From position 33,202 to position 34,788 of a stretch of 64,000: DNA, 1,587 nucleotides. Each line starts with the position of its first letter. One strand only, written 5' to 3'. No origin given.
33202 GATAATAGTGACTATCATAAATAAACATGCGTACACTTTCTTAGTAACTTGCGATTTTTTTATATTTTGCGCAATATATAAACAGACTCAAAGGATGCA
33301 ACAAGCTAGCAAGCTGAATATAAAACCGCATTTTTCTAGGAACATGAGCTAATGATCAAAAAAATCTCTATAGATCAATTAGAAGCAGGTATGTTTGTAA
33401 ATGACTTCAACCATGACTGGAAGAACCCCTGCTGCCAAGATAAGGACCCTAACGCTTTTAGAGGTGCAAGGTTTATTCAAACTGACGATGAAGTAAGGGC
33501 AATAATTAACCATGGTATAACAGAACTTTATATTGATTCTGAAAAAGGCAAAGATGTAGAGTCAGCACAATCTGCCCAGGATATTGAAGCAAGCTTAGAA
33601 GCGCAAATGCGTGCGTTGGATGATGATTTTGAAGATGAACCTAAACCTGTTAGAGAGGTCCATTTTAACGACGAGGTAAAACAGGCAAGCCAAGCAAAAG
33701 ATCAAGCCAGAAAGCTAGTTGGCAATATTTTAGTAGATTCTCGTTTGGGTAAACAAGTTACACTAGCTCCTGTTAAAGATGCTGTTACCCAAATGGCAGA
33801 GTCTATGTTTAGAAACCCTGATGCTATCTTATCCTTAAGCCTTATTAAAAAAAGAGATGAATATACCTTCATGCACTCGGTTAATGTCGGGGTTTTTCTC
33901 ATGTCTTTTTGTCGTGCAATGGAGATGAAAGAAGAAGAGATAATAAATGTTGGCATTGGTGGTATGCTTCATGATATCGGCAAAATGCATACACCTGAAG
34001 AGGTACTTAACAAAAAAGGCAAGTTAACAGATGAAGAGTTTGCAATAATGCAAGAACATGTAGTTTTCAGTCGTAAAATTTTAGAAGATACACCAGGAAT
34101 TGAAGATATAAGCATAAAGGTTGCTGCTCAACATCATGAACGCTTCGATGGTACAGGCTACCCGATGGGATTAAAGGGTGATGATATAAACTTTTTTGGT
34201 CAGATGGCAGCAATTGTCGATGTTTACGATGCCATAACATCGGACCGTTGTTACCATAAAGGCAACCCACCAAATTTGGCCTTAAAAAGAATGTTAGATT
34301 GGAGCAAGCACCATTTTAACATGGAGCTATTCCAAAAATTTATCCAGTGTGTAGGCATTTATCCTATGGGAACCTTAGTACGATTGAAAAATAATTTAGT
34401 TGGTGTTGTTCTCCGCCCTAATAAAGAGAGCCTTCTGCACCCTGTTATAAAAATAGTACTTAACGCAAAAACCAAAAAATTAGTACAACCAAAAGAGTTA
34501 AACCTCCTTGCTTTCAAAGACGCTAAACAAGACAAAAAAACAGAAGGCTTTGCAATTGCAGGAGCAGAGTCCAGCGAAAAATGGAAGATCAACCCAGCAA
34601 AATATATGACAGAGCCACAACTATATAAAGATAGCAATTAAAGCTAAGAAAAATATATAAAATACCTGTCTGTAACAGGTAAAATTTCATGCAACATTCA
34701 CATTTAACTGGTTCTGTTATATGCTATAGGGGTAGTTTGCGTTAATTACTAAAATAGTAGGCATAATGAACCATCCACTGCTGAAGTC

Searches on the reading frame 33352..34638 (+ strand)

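Call 70: search_protein_families(library=pfam, proteins=[window:33352-34638:+], max_evalue=0.0001)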
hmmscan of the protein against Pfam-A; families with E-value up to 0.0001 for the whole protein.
window:33352-34638:+ (429 aa): 3 families
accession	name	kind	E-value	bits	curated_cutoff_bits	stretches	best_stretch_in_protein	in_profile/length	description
PF13487.12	HD_5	-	1.5e-30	106.6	27.2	1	164-325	6-169/170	HD domain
PF11871.13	DUF3391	-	2.9e-19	70.4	27.8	1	2-140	1-135/136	Domain of unknown function (DUF3391)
PF01966.28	HD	-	9.8e-15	55.3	22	1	173-294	2-115/116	HD domain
